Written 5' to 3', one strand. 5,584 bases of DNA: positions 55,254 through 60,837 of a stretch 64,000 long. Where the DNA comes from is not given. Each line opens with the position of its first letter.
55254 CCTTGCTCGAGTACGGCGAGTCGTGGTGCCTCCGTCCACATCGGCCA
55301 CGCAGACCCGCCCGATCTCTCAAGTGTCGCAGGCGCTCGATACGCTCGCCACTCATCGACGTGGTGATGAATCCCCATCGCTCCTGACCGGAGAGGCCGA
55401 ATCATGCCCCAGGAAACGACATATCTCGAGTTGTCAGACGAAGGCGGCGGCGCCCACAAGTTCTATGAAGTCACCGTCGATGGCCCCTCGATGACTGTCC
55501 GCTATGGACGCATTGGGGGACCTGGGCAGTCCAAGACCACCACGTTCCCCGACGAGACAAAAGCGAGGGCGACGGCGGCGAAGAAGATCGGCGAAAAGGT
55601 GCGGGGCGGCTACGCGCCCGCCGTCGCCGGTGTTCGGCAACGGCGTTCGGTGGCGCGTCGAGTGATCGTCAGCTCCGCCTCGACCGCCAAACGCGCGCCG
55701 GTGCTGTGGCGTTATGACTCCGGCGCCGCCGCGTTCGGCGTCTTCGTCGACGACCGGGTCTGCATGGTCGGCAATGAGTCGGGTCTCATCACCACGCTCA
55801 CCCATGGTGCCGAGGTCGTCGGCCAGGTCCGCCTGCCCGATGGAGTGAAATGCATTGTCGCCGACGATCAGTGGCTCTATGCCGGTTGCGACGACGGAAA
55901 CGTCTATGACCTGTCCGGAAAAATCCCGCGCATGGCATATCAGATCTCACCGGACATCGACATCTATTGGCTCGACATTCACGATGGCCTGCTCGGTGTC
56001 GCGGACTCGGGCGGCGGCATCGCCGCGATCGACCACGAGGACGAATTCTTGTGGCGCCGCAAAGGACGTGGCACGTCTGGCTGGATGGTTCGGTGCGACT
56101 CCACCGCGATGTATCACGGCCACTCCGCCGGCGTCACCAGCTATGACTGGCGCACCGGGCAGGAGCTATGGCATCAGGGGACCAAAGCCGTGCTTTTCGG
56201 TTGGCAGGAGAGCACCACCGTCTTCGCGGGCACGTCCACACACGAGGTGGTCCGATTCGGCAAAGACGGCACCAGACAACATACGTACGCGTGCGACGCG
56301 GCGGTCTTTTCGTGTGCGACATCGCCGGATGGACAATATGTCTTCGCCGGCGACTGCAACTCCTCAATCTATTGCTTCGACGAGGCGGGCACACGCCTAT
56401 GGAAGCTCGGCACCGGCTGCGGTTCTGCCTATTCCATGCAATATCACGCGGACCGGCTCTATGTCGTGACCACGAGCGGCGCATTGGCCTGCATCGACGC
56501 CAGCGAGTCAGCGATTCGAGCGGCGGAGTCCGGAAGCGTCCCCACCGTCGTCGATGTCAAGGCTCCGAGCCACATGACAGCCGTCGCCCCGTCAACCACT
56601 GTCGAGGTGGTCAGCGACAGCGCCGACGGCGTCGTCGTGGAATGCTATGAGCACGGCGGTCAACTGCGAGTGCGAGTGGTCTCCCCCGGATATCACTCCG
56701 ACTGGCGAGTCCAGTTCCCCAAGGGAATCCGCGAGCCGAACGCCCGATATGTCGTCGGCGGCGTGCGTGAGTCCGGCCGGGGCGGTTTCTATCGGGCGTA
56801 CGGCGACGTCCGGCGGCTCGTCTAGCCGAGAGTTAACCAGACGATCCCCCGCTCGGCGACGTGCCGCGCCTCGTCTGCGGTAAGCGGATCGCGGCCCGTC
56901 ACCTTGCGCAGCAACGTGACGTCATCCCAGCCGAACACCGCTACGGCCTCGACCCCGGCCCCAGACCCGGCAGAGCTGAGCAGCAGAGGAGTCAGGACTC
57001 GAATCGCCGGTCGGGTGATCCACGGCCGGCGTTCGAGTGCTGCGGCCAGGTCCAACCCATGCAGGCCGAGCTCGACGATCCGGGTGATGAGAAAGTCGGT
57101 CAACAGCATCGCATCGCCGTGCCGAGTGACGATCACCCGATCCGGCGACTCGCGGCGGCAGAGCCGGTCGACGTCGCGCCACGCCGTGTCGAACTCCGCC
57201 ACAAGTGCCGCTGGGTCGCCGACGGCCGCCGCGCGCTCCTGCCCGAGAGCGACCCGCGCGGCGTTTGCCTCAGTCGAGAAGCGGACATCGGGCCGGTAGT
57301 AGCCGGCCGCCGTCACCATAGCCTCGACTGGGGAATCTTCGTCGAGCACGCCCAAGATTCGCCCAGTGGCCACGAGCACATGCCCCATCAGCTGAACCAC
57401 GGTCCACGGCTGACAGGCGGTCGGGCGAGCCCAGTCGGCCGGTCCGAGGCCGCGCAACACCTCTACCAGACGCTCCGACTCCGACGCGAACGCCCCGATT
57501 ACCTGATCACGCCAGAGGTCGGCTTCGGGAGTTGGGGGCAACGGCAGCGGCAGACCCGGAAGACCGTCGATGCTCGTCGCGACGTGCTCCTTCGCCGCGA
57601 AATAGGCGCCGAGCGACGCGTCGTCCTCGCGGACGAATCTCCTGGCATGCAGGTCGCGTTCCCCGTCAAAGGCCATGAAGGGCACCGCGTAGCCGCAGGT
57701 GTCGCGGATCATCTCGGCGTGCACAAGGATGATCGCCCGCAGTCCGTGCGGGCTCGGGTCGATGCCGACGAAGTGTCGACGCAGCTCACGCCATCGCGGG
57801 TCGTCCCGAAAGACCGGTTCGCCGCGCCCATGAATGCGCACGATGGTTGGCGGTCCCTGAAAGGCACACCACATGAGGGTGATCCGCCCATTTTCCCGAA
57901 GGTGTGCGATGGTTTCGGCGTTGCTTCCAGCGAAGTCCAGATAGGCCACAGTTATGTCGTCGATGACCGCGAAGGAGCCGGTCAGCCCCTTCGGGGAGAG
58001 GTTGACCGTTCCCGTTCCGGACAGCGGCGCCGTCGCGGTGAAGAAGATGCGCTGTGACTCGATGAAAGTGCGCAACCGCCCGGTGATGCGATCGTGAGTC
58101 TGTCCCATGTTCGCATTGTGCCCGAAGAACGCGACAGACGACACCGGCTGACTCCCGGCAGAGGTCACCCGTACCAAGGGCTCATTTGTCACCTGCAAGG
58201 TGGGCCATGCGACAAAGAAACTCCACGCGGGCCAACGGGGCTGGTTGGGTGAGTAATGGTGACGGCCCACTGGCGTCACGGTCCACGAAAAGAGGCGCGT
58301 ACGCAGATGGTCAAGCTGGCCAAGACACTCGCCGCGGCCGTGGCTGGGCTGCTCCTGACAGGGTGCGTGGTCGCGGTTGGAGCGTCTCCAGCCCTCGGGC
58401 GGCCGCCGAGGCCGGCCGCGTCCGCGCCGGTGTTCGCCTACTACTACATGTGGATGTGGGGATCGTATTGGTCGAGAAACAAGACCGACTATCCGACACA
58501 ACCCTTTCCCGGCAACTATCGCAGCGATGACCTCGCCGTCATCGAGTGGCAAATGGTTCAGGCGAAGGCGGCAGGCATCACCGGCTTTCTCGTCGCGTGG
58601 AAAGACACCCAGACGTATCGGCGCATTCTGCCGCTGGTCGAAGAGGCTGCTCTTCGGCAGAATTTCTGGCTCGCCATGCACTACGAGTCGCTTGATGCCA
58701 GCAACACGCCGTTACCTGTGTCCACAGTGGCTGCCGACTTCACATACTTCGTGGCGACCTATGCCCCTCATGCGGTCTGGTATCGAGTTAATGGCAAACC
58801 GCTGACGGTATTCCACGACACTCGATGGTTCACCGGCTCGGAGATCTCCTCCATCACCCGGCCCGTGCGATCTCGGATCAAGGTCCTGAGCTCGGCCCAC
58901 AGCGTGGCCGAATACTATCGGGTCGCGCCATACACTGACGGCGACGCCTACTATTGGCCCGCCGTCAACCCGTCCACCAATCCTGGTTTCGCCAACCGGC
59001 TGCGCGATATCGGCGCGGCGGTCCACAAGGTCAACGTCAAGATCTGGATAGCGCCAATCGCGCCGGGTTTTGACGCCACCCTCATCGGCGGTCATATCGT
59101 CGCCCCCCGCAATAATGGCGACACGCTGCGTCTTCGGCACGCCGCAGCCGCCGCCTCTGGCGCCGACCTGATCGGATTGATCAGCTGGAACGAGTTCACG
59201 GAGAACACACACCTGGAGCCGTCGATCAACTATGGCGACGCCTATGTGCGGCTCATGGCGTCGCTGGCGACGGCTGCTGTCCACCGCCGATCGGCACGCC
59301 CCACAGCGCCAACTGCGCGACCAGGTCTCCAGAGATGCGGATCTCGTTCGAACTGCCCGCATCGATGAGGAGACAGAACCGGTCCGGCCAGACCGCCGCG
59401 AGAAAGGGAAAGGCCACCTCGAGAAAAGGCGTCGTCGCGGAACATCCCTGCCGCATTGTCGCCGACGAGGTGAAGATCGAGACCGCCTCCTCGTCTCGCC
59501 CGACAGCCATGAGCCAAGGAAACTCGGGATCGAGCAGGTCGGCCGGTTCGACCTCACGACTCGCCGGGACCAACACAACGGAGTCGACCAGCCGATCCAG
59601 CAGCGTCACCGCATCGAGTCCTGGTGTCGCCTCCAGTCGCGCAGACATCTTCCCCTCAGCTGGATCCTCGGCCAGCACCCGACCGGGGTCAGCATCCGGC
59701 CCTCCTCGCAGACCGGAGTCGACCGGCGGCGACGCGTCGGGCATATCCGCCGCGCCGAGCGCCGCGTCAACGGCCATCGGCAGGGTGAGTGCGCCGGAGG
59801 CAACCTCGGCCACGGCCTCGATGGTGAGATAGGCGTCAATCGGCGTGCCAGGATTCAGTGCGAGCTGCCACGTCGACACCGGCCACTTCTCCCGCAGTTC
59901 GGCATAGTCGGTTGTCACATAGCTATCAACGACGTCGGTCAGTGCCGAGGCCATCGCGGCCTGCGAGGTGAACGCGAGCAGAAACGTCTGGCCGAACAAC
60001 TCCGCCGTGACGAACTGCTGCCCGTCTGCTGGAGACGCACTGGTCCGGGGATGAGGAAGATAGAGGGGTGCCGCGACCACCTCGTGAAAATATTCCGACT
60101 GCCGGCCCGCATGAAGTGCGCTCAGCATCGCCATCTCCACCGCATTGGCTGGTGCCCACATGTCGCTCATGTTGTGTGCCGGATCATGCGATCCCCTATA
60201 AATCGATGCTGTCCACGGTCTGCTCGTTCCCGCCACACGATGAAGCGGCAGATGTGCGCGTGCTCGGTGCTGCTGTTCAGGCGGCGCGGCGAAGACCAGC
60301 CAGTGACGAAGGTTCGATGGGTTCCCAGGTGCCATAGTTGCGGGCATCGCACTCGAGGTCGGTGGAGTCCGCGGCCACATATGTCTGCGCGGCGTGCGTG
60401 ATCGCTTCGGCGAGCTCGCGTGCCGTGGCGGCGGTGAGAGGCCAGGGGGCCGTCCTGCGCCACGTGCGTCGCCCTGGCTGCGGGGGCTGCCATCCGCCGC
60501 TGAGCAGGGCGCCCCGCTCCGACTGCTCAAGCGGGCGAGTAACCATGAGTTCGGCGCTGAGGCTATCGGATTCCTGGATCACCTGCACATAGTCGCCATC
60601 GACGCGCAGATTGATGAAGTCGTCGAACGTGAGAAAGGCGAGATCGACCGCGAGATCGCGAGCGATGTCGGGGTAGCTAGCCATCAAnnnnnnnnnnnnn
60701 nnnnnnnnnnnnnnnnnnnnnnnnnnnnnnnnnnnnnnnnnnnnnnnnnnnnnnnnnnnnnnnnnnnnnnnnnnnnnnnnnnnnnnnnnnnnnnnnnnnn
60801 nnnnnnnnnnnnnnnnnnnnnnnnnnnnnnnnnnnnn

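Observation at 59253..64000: Polymorphic-toxin island with translationally coupled immunity-like genes and YbjN-like and SseB-like proteins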

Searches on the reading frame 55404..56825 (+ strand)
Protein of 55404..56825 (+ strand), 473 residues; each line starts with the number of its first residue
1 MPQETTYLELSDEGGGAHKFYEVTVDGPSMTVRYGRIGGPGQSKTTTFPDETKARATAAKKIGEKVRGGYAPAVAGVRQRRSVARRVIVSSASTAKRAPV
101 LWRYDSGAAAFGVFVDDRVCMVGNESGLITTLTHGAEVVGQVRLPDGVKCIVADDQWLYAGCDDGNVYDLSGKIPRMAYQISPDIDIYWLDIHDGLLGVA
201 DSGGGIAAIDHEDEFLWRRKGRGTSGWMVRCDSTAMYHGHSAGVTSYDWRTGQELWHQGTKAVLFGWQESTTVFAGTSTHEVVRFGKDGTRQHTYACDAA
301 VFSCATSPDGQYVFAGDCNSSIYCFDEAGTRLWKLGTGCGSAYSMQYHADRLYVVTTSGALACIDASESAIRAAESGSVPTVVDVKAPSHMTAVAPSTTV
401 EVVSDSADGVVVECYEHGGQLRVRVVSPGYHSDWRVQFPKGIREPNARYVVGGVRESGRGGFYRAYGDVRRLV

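Call 4: search_protein_families(library=pfam, proteins=[window:55404-56825:+], max_evalue=0.1)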
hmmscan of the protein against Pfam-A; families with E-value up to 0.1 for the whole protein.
window:55404-56825:+ (473 aa): 8 families
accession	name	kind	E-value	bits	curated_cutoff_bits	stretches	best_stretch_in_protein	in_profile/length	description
PF05406.20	WGR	-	2.3e-17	63.3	22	1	5-74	2-76/79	WGR domain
PF13570.13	Beta-prop_ACSF4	-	2e-14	54.2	133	2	118-372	20-295/329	Beta-alanine-activating enzyme, beta-propeller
PF13360.13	PQQ_2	-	3.7e-09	37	27.6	1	243-373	4-142/233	Outer membrane protein assembly factor BamB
PF00400.38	WD40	-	2.5e-07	31.4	27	1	292-326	4-39/39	WD domain, G-beta repeat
PF03478.24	Beta-prop_KIB1-4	-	0.00061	19.8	27.4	1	291-380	62-151/242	KIB1-4 beta-propeller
PF23419.2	WD40_RFWD3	-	0.0019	18.1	47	1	293-326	99-133/337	E3 ubiquitin-protein ligase RFWD3 WD40 domain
PF17005.11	WD40_like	-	0.014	15.2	40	1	111-184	47-121/301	WD40-like domain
PF23381.1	Beta-prop_IFT122_1st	-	0.056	12.8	28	1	272-322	293-344/350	IFT122 first beta-propeller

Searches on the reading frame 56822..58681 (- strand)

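Call 64: search_protein_families(library=pfam, proteins=[window:56822-58681:-], max_evalue=0.00001)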
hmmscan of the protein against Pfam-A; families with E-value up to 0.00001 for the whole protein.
window:56822-58681:- (619 aa): 2 families
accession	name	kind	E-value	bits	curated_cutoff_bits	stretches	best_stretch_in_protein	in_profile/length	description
PF11716.13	MDMPI_N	-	2.3e-17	64.4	24.2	1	399-546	2-140/140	Mycothiol maleylpyruvate isomerase N-terminal domain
PF01243.27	PNPOx_N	-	4.7e-11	43.5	28.1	1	200-329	2-120/120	Pyridoxamine 5'-phosphate oxidase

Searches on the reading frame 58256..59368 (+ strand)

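Call 4: search_protein_families(library=pfam, proteins=[window:58256-59368:+], max_evalue=0.1)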
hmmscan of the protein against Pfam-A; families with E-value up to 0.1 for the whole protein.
window:58256-59368:+ (370 aa): 3 families
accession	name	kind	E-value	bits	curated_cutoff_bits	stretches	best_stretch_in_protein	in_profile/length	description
PF16317.11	Glyco_hydro_99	-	2.8e-12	46.8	33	1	84-325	61-309/341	Glycosyl hydrolase family 99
PF03659.20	Glyco_hydro_71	-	2.2e-08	33.7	34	1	93-322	15-240/375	Glycosyl hydrolase family 71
PF14307.12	Glyco_tran_WbsX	-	1.1e-05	25.5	25.1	1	297-332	313-348/350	Glycosyltransferase WbsX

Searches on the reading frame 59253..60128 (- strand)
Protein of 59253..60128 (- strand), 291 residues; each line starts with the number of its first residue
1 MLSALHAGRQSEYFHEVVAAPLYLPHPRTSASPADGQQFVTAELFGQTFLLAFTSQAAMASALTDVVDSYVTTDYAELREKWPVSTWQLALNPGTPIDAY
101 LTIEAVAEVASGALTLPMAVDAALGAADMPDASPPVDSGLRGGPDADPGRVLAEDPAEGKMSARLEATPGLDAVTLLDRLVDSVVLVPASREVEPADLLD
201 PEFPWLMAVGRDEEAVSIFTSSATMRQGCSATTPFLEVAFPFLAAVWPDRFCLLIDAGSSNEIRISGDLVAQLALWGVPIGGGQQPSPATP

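Call 66: search_protein_families(library=padloc, proteins=[window:59253-60128:-], max_evalue=0.01)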
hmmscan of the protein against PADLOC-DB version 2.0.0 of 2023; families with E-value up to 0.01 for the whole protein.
window:59253-60128:- (291 aa): 0 families

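Call 75: search_solved_structures(query=window:59253-60128:-, max_evalue=10)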
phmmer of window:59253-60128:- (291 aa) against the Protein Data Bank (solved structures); distinct sequences matched with E-value up to 10: 0.

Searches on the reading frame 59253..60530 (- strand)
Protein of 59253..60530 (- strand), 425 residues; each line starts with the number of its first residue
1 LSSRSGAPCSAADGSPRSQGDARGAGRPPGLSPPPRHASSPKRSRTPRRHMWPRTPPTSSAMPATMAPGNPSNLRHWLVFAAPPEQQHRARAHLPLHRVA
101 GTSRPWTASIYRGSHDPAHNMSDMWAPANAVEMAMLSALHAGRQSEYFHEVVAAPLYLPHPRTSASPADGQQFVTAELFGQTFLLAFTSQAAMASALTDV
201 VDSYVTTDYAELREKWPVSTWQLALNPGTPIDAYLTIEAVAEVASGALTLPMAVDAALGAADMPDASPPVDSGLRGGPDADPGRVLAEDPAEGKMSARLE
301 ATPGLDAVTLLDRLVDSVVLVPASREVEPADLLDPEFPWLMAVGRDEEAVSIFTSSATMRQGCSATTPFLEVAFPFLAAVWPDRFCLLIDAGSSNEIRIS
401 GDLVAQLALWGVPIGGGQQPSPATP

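Call 4: search_protein_families(library=pfam, proteins=[window:59253-60530:-], max_evalue=0.1)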
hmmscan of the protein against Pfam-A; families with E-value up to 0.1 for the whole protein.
window:59253-60530:- (425 aa): 1 family
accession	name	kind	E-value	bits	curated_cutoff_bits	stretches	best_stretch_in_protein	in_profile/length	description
PF07179.17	SseB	-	3.7e-10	40.5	21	2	143-241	17-123/124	SseB protein N-terminal domain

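Call 5: search_protein_families(library=ncbifam, proteins=[window:59253-60530:-], max_evalue=1)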
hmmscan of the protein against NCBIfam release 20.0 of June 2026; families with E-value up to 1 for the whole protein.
window:59253-60530:- (425 aa): 2 families
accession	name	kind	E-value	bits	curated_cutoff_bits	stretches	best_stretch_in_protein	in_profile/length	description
NF033532.2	lone7para_assoc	subfamily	4.6e-06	26.8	85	1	116-242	44-161/162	type VII secretion system-associated protein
NF042914.1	SAV915_dom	domain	0.085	12.7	40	0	179-197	8-26/58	SAV_915 family protein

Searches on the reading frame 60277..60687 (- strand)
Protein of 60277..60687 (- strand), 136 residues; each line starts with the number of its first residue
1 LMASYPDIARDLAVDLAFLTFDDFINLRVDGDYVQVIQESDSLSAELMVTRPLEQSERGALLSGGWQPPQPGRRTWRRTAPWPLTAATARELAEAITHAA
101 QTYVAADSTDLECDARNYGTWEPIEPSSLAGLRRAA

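Call 4: search_protein_families(library=pfam, proteins=[window:60277-60687:-], max_evalue=0.1)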
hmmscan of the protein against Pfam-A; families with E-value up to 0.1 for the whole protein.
window:60277-60687:- (136 aa): 1 family
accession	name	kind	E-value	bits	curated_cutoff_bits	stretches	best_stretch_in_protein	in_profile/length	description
PF22552.1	TY-Chap3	-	7.4e-11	43.2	27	1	7-101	5-106/117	T3SS (YopN, CesT) and YbjN peptide-binding chaperone 3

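Call 5: search_protein_families(library=ncbifam, proteins=[window:60277-60687:-], max_evalue=1)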
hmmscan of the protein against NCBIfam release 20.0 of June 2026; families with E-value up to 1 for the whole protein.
window:60277-60687:- (136 aa): 0 families

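Call 66: search_protein_families(library=padloc, proteins=[window:60277-60684:-], max_evalue=0.01)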
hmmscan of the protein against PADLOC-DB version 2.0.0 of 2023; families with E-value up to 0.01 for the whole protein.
window:60277-60684:- (135 aa): 0 families
